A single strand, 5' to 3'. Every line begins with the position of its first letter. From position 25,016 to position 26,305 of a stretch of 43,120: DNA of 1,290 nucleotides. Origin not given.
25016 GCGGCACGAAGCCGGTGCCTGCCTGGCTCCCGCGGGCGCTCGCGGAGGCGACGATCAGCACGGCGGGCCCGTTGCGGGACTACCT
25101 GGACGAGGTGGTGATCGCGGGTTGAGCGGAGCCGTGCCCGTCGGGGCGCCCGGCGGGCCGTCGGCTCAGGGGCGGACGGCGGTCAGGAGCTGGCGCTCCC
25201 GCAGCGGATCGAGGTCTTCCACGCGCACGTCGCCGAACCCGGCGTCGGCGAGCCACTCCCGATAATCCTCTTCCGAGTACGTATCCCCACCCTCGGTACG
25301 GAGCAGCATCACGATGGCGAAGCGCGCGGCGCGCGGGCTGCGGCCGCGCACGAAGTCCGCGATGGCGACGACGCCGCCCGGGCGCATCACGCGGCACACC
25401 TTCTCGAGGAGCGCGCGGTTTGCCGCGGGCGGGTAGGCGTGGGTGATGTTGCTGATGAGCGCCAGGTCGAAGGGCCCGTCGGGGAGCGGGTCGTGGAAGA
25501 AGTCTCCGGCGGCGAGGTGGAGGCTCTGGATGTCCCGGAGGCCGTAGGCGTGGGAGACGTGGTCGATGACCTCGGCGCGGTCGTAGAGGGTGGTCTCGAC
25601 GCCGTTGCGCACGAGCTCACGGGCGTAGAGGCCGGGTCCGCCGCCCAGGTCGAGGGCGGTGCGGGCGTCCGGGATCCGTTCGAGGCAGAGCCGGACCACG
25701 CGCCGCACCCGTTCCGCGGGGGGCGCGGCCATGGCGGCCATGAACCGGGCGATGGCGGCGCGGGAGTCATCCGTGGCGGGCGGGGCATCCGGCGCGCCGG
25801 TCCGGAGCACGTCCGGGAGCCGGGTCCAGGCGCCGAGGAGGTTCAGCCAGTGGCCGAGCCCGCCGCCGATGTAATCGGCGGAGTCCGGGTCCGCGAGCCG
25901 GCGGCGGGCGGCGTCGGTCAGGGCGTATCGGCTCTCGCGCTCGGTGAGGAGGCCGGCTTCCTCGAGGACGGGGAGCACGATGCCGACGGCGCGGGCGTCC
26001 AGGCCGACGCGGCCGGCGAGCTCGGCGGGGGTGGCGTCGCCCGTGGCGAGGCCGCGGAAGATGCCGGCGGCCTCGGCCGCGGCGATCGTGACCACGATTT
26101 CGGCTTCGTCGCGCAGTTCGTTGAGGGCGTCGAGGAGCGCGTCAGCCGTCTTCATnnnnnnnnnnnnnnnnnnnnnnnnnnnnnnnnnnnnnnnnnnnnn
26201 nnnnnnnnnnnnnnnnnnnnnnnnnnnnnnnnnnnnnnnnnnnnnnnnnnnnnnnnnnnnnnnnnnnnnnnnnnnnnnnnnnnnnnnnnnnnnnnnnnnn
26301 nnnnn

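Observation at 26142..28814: Phenylacetyl-CoA epoxidase cluster with split PaaD and no PaaE reductase nearby: paaA - DUF59 gene - paaB - paaC - zinc-ribbon gene - O-methyltransferase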

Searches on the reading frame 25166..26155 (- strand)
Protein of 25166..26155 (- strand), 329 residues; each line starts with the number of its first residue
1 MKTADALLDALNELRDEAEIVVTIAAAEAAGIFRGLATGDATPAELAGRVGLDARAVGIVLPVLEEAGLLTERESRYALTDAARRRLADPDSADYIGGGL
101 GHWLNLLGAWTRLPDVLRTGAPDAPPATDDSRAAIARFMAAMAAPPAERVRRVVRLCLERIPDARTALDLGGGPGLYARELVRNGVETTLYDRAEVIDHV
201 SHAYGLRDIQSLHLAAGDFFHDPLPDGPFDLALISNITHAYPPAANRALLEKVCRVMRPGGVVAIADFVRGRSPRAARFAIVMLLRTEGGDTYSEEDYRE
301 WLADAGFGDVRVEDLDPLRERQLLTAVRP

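Call 7: search_protein_families(library=pfam, proteins=[window:25166-26155:-], max_evalue=0.01)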
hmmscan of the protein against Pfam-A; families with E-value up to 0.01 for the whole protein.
window:25166-26155:- (329 aa): 8 families
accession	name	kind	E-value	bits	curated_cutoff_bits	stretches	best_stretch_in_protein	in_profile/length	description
PF00891.24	Methyltransf_2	-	5.6e-17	62.2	22.3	1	134-307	35-209/210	O-methyltransferase domain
PF13489.12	Methyltransf_23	-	5.4e-14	52.7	27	1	148-309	7-161/164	Methyltransferase domain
PF13649.12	Methyltransf_25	-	2.9e-10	41.1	27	1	168-261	2-97/97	Methyltransferase domain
PF08241.18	Methyltransf_11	-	4.7e-10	40.4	21.2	1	168-265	1-95/95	Methyltransferase domain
PF08242.18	Methyltransf_12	-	1.4e-06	29.3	30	1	168-263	1-98/98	Methyltransferase domain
PF13847.12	Methyltransf_31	-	7.2e-06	26.2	27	1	164-269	4-113/145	Methyltransferase domain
PF25213.1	HVO_A0261_N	-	0.00046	20.5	35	1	23-82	7-66/86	HVO_A0261 N-terminal domain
PF08100.18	Dimerisation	-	0.0016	18.7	25.6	1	23-87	21-91/93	O-methyltransferase dimerisation domain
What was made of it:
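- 25166..26155 (-): SAM-dependent O-methyltransferase (329 aa; Methyltransf_2 with an N-terminal winged-helix dimerisation region). It is a lineage-specific addition to the 3' end of the operon, with its ATG 14 nt inside the ribbon gene. PF00891, 62 bits (call 7).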

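Call 8: search_protein_families(library=ncbifam, proteins=[window:25166-26155:-], max_evalue=0.01)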
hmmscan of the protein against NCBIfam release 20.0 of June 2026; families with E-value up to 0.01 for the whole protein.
window:25166-26155:- (329 aa): 17 families
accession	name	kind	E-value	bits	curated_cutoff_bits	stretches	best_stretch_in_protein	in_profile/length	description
NF008823.0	PRK11873.1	subfamily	7.4e-08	32.2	263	1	166-318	80-234/272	arsenite methyltransferase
NF045667.1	MTase_DVU1556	equivalog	1.2e-07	31.5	155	1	151-317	12-170/213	DVU_1556 family methyltransferase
NF041537.1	ArsM_AhpD_UU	exception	2.3e-07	29.9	510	1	160-312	73-227/345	arsenite methyltransferase/AhpD domain selenoprotein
NF041536.1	ArsM_DUF2284_UU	exception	6.6e-07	28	575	1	158-312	71-227/459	arsenite methyltransferase/DUF2284 domain selenoprotein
NF001241.0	PRK00216.1-2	equivalog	1.5e-06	28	327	1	150-272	39-154/231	demethylmenaquinone methyltransferase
NF007610.0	PRK10258.1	equivalog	1.5e-06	27.7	342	1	164-273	43-146/251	malonyl-ACP O-methyltransferase BioC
NF043040.1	corrin_prot_MT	hypoth_equivalog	2.2e-06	27.3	180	1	146-276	23-158/216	corrinoid protein-associated methyltransferase CpaM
TIGR02716.1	C20_methyl_CrtF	equivalog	2.5e-05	23.5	276.1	0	160-270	146-257/306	bacteriochlorophyllide d C-20 methyltransferase BchU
NF045823.1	PthPhpthDimycoMt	equivalog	2.8e-05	23.4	300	1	208-270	111-171/256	phthiotriol/phenolphthiotriol dimycocerosates methyltransferase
TIGR02072.1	BioC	equivalog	8.5e-05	22.5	184.95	1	163-273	34-140/244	malonyl-ACP O-methyltransferase BioC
NF045825.1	FAmtase_mtf2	equivalog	0.00038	19.8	400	1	207-268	102-161/248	fatty-acid O-methyltransferase Mtf2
NF038099.1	AsSugarArsM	exception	0.00044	19.5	400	1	211-317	117-223/321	arsenosugar biosynthesis arsenite methyltransferase ArsM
TIGR04543.1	ketoArg_3Met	equivalog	0.00053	19.2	425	0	7-85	5-83/336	2-ketoarginine methyltransferase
NF047649.1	MTase_UXPK_star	exception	0.0013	17.8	460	1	161-269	75-185/283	methyltransferase/UXPK-star double selenoprotein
TIGR01934.1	MenG_MenH_UbiE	subfamily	0.0044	16.3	158.35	1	163-273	39-149/223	ubiquinone/menaquinone biosynthesis methyltransferase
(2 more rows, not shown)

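Call 45: find_homologous_proteins(query=window:25166-26155:-)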
Query window:25166-26155:- (329 aa): 209 proteins with E <= 0.001 among 8000 candidates; the best 120 are listed.
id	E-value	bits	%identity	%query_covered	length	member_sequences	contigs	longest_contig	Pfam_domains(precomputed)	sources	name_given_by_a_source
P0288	6.7e-208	707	100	100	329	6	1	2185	PF13847.13,PF13489.13,PF13649.13,PF00891.25,PF08241.19,PF08242.19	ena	-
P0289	9.6e-172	589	82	100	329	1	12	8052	PF13847.13,PF13489.13,PF13649.13,PF00891.25,PF08241.19,PF08242.19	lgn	-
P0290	2.6e-108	380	58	97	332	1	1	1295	PF13847.13,PF13489.13,PF13649.13,PF00891.25,PF08100.19,PF08241.19,PF08242.19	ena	-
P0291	1.4e-106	375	59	96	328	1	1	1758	PF13847.13,PF13489.13,PF13649.13,PF00891.25,PF08100.19,PF08241.19,PF08242.19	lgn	-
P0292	2.6e-106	374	57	97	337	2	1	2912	PF13489.13,PF13649.13,PF00891.25,PF08241.19,PF08242.19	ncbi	ncbi:MAG: class I SAM-dependent methyltransferase [Gemmatimonadota bacterium]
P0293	1.3e-105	371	56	100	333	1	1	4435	PF13489.13,PF13649.13,PF00891.25,PF08241.19,PF25213.2,PF08242.19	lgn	-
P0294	2.6e-105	370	57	97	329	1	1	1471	PF13847.13,PF13489.13,PF13649.13,PF00891.25,PF08100.19,PF08241.19,PF25213.2,PF08242.19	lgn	-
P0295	8.9e-105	369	57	99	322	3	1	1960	PF13489.13,PF13649.13,PF00891.25,PF08241.19,PF08242.19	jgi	-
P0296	5.4e-104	366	58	97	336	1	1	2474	PF13489.13,PF13649.13,PF00891.25,PF08100.19,PF08241.19,PF25213.2,PF08242.19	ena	-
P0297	6.9e-104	366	58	97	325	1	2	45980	PF13489.13,PF13649.13,PF00891.25,PF08100.19,PF08241.19,PF25213.2,PF08242.19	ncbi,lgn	ncbi:MAG TPA: methyltransferase [Longimicrobiales bacterium]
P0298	1.3e-103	365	59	97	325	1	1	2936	PF13489.13,PF13649.13,PF00891.25,PF08241.19,PF25213.2,PF08242.19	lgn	-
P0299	2.6e-103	364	57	91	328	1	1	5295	PF13847.13,PF13489.13,PF13649.13,PF00891.25,PF08100.19,PF08241.19,PF08242.19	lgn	-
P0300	4.3e-103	363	58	97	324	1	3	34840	PF13489.13,PF13649.13,PF00891.25,PF08100.19,PF08241.19,PF08242.19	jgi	jgi:SAM-dependent methyltransferase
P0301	8.3e-103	362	55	97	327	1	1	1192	PF13489.13,PF13649.13,PF00891.25,PF08100.19,PF08241.19,PF08242.19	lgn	-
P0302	8.5e-103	362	59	91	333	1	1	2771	PF13847.13,PF13489.13,PF13649.13,PF00891.25,PF08100.19,PF08241.19,PF08242.19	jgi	jgi:SAM-dependent methyltransferase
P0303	1.4e-102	361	56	97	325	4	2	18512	PF13847.13,PF13489.13,PF13649.13,PF00891.25,PF08241.19,PF25213.2,PF08242.19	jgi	-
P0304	2.9e-102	360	55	97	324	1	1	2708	PF13847.13,PF13489.13,PF13649.13,PF00891.25,PF08100.19,PF08241.19,PF25213.2,PF08242.19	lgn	-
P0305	7.8e-102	359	56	89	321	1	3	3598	PF13847.13,PF13489.13,PF13649.13,PF00891.25,PF08100.19,PF08241.19,PF08242.19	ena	-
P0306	9.0e-102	359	56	97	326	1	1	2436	PF13489.13,PF13649.13,PF00891.25,PF08100.19,PF08241.19,PF08242.19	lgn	-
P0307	2.1e-101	358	57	97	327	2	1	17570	PF13489.13,PF13649.13,PF00891.25,PF08100.19,PF08241.19,PF25213.2,PF08242.19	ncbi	-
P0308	2.4e-101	357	58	97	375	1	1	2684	PF13847.13,PF13489.13,PF13649.13,PF00891.25,PF08241.19,PF08242.19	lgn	-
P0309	5.8e-101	356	56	96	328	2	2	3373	PF13847.13,PF13489.13,PF13649.13,PF00891.25,PF08100.19,PF08241.19,PF08242.19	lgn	-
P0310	8.6e-101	355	57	97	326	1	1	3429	PF13847.13,PF13489.13,PF13649.13,PF00891.25,PF08100.19,PF08241.19,PF08242.19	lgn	-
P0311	2.5e-100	354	57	97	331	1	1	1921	PF13489.13,PF13649.13,PF00891.25,PF08100.19,PF08241.19,PF25213.2,PF08242.19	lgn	-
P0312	3.5e-100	353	56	96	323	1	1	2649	PF13489.13,PF13649.13,PF00891.25,PF08100.19,PF08241.19,PF25213.2,PF08242.19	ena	-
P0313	4.9e-100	353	56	96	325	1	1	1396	PF13489.13,PF13649.13,PF00891.25,PF08241.19,PF08242.19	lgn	-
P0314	1.3e-99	352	55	97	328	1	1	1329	PF13847.13,PF13489.13,PF13649.13,PF00891.25,PF08100.19,PF08241.19,PF25213.2,PF08242.19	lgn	-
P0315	1.5e-99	351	54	97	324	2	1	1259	PF13489.13,PF13649.13,PF00891.25,PF08241.19,PF08242.19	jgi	jgi:SAM-dependent methyltransferase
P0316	2.3e-99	351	54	97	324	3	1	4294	PF13489.13,PF13649.13,PF00891.25,PF08241.19,PF08242.19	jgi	-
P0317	1.2e-98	348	53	97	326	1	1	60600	PF13489.13,PF13649.13,PF00891.25,PF08241.19,PF08242.19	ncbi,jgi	jgi:SAM-dependent methyltransferase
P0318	2.3e-98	348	57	97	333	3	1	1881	PF13847.13,PF13489.13,PF13649.13,PF00891.25,PF08100.19,PF08241.19,PF08242.19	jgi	-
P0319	3.7e-98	347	56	97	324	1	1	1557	PF13489.13,PF17782.8,PF13649.13,PF00891.25,PF08100.19,PF08241.19,PF25213.2,PF08242.19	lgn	-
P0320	1.1e-97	345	55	97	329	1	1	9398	PF13847.13,PF13489.13,PF13649.13,PF00891.25,PF08100.19,PF08241.19,PF25213.2,PF08242.19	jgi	jgi:SAM-dependent methyltransferase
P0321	2.5e-97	344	57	96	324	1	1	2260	PF13489.13,PF13649.13,PF00891.25,PF08241.19,PF08242.19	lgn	-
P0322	2.9e-97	344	56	97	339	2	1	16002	PF13847.13,PF13489.13,PF13649.13,PF00891.25,PF08241.19,PF25213.2,PF08242.19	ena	-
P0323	3.8e-97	343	56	97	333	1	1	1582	PF13489.13,PF13649.13,PF00891.25,PF08241.19,PF08242.19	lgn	-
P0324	4.7e-97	343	55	97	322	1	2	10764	PF13489.13,PF13649.13,PF00891.25,PF08100.19,PF08241.19,PF08242.19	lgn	-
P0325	6.0e-97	343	56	97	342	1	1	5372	PF13489.13,PF13649.13,PF00891.25,PF08100.19,PF08241.19,PF08242.19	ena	-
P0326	6.8e-97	343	55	97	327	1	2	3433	PF13489.13,PF17782.8,PF13649.13,PF00891.25,PF08100.19,PF08241.19,PF25213.2,PF08242.19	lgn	-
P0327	9.2e-97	342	55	98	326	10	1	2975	PF13847.13,PF13489.13,PF13649.13,PF00891.25,PF08241.19,PF08242.19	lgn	-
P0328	1.2e-96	342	54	97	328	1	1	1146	PF13847.13,PF13489.13,PF13649.13,PF00891.25,PF08241.19,PF08242.19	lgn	-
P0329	1.5e-96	342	55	97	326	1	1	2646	PF13489.13,PF13649.13,PF00891.25,PF08241.19,PF08242.19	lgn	-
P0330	3.6e-96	340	55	97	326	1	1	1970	PF13489.13,PF01978.26,PF13649.13,PF00891.25,PF08241.19,PF25213.2,PF08242.19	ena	-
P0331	4.1e-96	340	55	97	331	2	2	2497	PF13489.13,PF13649.13,PF00891.25,PF08100.19,PF08241.19,PF25213.2,PF08242.19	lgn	-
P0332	4.7e-96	340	53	97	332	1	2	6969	PF13847.13,PF13489.13,PF13649.13,PF00891.25,PF08100.19,PF08241.19,PF25213.2,PF08242.19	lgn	-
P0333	5.5e-96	340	55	97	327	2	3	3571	PF13489.13,PF13649.13,PF00891.25,PF08100.19,PF08241.19,PF25213.2,PF08242.19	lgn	-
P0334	5.7e-96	340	53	97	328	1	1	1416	PF13489.13,PF13649.13,PF00891.25,PF08241.19,PF25213.2,PF08242.19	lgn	-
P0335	7.5e-96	339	54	97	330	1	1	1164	PF13847.13,PF13489.13,PF13649.13,PF00891.25,PF08241.19,PF08242.19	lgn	-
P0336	9.0e-96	339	53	96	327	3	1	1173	PF13489.13,PF13649.13,PF00891.25,PF08100.19,PF08241.19,PF08242.19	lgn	-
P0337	1.1e-95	339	56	97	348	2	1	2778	PF13847.13,PF13489.13,PF13649.13,PF00891.25,PF08241.19,PF08242.19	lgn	-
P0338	1.2e-95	339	56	97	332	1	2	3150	PF13847.13,PF13489.13,PF13649.13,PF00891.25,PF08100.19,PF08241.19,PF08242.19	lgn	-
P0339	2.3e-95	338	55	97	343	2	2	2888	PF13489.13,PF13649.13,PF00891.25,PF08100.19,PF08241.19,PF08242.19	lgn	-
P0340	2.3e-95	338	53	97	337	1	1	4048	PF13489.13,PF13649.13,PF00891.25,PF08241.19,PF08242.19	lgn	-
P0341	4.0e-95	337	53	97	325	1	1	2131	PF13489.13,PF17782.8,PF13649.13,PF00891.25,PF08241.19,PF08242.19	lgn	-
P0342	4.0e-95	337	55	97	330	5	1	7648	PF13489.13,PF13649.13,PF00891.25,PF08100.19,PF08241.19,PF08242.19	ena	-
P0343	4.0e-95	337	52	98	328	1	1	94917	PF13847.13,PF13489.13,PF13649.13,PF00891.25,PF08241.19,PF08242.19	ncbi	-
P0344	5.3e-95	336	55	97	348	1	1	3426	PF13489.13,PF13649.13,PF00891.25,PF08100.19,PF08241.19,PF08242.19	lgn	-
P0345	1.1e-94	335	56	97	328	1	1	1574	PF13847.13,PF13489.13,PF13649.13,PF00891.25,PF08100.19,PF08241.19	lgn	-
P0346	1.4e-94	335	55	96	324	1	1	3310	PF13489.13,PF13649.13,PF00891.25,PF08241.19,PF08242.19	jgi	-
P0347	1.4e-94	335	54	97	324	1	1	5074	PF13847.13,PF13489.13,PF13649.13,PF00891.25,PF08241.19,PF25213.2,PF08242.19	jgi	jgi:SAM-dependent methyltransferase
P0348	1.5e-94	335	54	97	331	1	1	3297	PF13489.13,PF13649.13,PF00891.25,PF08100.19,PF08241.19,PF08242.19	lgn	-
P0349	1.5e-94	335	52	97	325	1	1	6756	PF13489.13,PF13649.13,PF00891.25,PF08100.19,PF08241.19,PF08242.19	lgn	-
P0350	1.8e-94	335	54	97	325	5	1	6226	PF13489.13,PF13649.13,PF00891.25,PF08241.19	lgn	-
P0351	3.0e-94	334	54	97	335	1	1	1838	PF13489.13,PF13649.13,PF00891.25,PF08100.19,PF08241.19,PF08242.19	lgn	-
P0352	7.5e-94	333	54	97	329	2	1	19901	PF13489.13,PF13649.13,PF00891.25,PF08241.19,PF25213.2,PF08242.19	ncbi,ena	-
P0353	8.4e-94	333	54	97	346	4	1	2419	PF13847.13,PF13489.13,PF13649.13,PF00891.25,PF08100.19,PF08241.19,PF08242.19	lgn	-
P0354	1.4e-93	332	53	97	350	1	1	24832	PF13489.13,PF13649.13,PF00891.25,PF08100.19,PF08241.19,PF08242.19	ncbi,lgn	-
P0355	2.2e-93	331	54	97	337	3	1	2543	PF13489.13,PF13649.13,PF00891.25,PF08100.19,PF08241.19,PF25213.2,PF08242.19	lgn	-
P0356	3.2e-93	331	56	97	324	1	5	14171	PF13847.13,PF13489.13,PF13649.13,PF00891.25,PF08241.19,PF08242.19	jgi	jgi:SAM-dependent methyltransferase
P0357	3.5e-93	330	53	97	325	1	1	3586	PF13489.13,PF13649.13,PF00891.25,PF08100.19,PF08241.19,PF08242.19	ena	-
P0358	3.8e-93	330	53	97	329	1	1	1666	PF13489.13,PF13649.13,PF00891.25,PF08100.19,PF08241.19,PF25213.2,PF08242.19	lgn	-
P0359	5.5e-93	330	54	97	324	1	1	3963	PF13489.13,PF13649.13,PF00891.25,PF08241.19,PF08242.19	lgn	-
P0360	6.1e-93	330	52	97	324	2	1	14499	PF13489.13,PF13649.13,PF00891.25,PF08241.19,PF08242.19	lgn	-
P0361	7.2e-93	329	53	97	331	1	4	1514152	PF13489.13,PF13649.13,PF00891.25,PF08100.19,PF08241.19,PF08242.19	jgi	jgi:2-polyprenyl-3-methyl-5-hydroxy-6-metoxy-1,4-benzoquinol methylase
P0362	7.9e-93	329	53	97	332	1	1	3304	PF13489.13,PF13649.13,PF00891.25,PF08100.19,PF08241.19,PF25213.2,PF08242.19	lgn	-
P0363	1.3e-92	329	56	90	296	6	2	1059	PF13489.13,PF13649.13,PF00891.25,PF08241.19,PF25213.2,PF08242.19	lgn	-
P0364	1.4e-92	328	54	96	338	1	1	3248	PF13489.13,PF13649.13,PF00891.25,PF08100.19,PF08241.19,PF08242.19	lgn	-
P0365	1.5e-92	328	52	98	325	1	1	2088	PF13489.13,PF13649.13,PF00891.25,PF08241.19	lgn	-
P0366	1.5e-92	328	55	97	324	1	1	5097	PF13489.13,PF13649.13,PF00891.25,PF08100.19,PF08241.19,PF25213.2,PF08242.19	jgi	jgi:SAM-dependent methyltransferase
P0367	1.6e-92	328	53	97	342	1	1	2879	PF13489.13,PF13649.13,PF00891.25,PF08241.19,PF25213.2,PF08242.19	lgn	-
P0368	1.8e-92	328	52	97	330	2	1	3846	PF13489.13,PF13649.13,PF00891.25,PF08241.19,PF08242.19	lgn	-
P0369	3.2e-92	327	53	97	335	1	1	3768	PF13489.13,PF13649.13,PF00891.25,PF08100.19,PF08241.19,PF08242.19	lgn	-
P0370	3.2e-92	327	53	97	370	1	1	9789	PF13489.13,PF13649.13,PF00891.25,PF08241.19,PF08242.19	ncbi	ncbi:MAG: class I SAM-dependent methyltransferase [Gemmatimonadota bacterium]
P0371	3.4e-92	327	54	97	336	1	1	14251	PF13847.13,PF13489.13,PF13649.13,PF00891.25,PF08100.19,PF08241.19,PF08242.19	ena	-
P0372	3.6e-92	327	55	96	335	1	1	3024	PF13489.13,PF13649.13,PF12802.14,PF00891.25,PF08100.19,PF08241.19,PF08242.19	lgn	-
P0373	3.8e-92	327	55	97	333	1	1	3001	PF13847.13,PF13489.13,PF13649.13,PF00891.25,PF08100.19,PF08241.19,PF08242.19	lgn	-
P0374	5.1e-92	327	53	97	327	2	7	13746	PF13847.13,PF13489.13,PF13649.13,PF00891.25,PF08100.19,PF08241.19,PF08242.19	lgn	-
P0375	6.4e-92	326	52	97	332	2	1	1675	PF13489.13,PF13649.13,PF00891.25,PF08241.19,PF08242.19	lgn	-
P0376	1.1e-91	326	54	91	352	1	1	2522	PF13847.13,PF13489.13,PF13649.13,PF00891.25,PF08100.19,PF08241.19,PF08242.19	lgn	-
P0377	1.4e-91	325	51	97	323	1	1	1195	PF13489.13,PF13649.13,PF00891.25,PF08100.19,PF08241.19,PF08242.19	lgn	-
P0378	1.7e-91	325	53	97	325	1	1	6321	PF13489.13,PF13649.13,PF00891.25,PF08100.19,PF08241.19,PF08242.19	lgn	-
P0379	1.7e-91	325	54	96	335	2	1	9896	PF13489.13,PF13649.13,PF00891.25,PF08100.19,PF08241.19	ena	-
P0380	2.3e-91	324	53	97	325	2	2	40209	PF13489.13,PF13649.13,PF00891.25,PF08241.19,PF25213.2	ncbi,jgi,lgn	ncbi:MAG: methyltransferase [Gemmatimonadota bacterium]|jgi:SAM-dependent methyltransferase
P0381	2.3e-91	324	53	97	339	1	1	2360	PF13489.13,PF13649.13,PF00891.25,PF08100.19,PF08241.19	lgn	-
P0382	3.7e-91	324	50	97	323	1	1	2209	PF13489.13,PF13649.13,PF00891.25,PF08100.19,PF08241.19,PF08242.19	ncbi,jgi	jgi:SAM-dependent methyltransferase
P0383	5.2e-91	323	54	91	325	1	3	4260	PF13489.13,PF13649.13,PF00891.25,PF08241.19,PF25213.2,PF08242.19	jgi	jgi:SAM-dependent methyltransferase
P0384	5.7e-91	323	53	96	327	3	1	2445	PF13489.13,PF13649.13,PF00891.25,PF08100.19,PF08241.19,PF25213.2,PF08242.19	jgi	jgi:SAM-dependent methyltransferase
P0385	1.0e-90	322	52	96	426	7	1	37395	PF13489.13,PF13649.13,PF00891.25,PF08100.19,PF08241.19,PF08242.19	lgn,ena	-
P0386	1.0e-90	322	55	97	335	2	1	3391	PF13847.13,PF13489.13,PF13649.13,PF00891.25,PF08100.19,PF08241.19,PF08242.19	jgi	jgi:SAM-dependent methyltransferase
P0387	1.4e-90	322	54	97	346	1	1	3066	PF13489.13,PF13649.13,PF00891.25,PF08241.19,PF08242.19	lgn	-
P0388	1.5e-90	322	51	97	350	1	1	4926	PF13489.13,PF13649.13,PF00891.25,PF08241.19,PF08242.19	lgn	-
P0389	2.9e-90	321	54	97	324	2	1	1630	PF13847.13,PF13489.13,PF13649.13,PF12802.14,PF00891.25,PF08100.19,PF08241.19,PF25213.2,PF08242.19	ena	-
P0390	5.6e-90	320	50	96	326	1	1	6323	PF13847.13,PF13489.13,PF13649.13,PF00891.25,PF08241.19,PF08242.19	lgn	-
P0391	8.5e-90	319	53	97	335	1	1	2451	PF13847.13,PF13489.13,PF13649.13,PF00891.25,PF08241.19,PF08242.19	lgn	-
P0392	9.3e-90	319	56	96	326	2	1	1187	PF13489.13,PF13649.13,PF00891.25,PF08241.19,PF08242.19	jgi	jgi:SAM-dependent methyltransferase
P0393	1.0e-89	319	53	97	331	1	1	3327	PF13847.13,PF13489.13,PF13649.13,PF00891.25,PF08100.19,PF08241.19,PF08242.19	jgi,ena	-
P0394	1.1e-89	319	54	97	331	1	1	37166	PF13489.13,PF13649.13,PF00891.25,PF08241.19,PF08242.19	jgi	jgi:SAM-dependent methyltransferase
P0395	1.7e-89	318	50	97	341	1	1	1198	PF13489.13,PF13649.13,PF00891.25,PF08241.19,PF08242.19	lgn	-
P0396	2.0e-89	318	53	97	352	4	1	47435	PF13489.13,PF13649.13,PF00891.25,PF08241.19,PF08242.19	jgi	-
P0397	2.2e-89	318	53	97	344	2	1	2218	PF13489.13,PF13649.13,PF00891.25,PF08100.19,PF08241.19,PF08242.19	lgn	-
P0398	2.2e-89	318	52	97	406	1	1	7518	PF13489.13,PF13649.13,PF00891.25,PF08241.19,PF08242.19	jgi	-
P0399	4.5e-89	317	53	97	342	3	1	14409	PF13489.13,PF13649.13,PF00891.25,PF08100.19,PF08241.19,PF08242.19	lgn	-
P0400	4.6e-89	317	53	99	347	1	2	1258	PF13489.13,PF13649.13,PF00891.25,PF08100.19,PF08241.19,PF08242.19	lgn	-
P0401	4.7e-89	317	52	97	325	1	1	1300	PF13847.13,PF13489.13,PF13649.13,PF00891.25,PF08100.19,PF08241.19,PF25213.2,PF08242.19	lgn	-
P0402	6.9e-89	316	53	95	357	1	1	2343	PF13489.13,PF13649.13,PF00891.25,PF08100.19,PF08241.19,PF08242.19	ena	-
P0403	7.4e-89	316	53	96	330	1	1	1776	PF13489.13,PF13649.13,PF00891.25,PF08100.19,PF08241.19,PF08242.19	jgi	-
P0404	7.8e-89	316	52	97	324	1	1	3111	PF13489.13,PF12840.14,PF13649.13,PF00891.25,PF08100.19,PF08241.19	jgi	jgi:SAM-dependent methyltransferase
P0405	8.4e-89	316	54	97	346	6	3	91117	PF13847.13,PF13489.13,PF13649.13,PF00891.25,PF08100.19,PF08241.19,PF25213.2,PF08242.19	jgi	jgi:SAM-dependent methyltransferase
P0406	8.5e-89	316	50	97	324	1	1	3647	PF13489.13,PF13649.13,PF00891.25,PF08241.19,PF25213.2,PF08242.19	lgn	-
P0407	9.3e-89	316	53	96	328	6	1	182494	PF13489.13,PF13649.13,PF00891.25,PF08241.19,PF08242.19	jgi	jgi:SAM-dependent methyltransferase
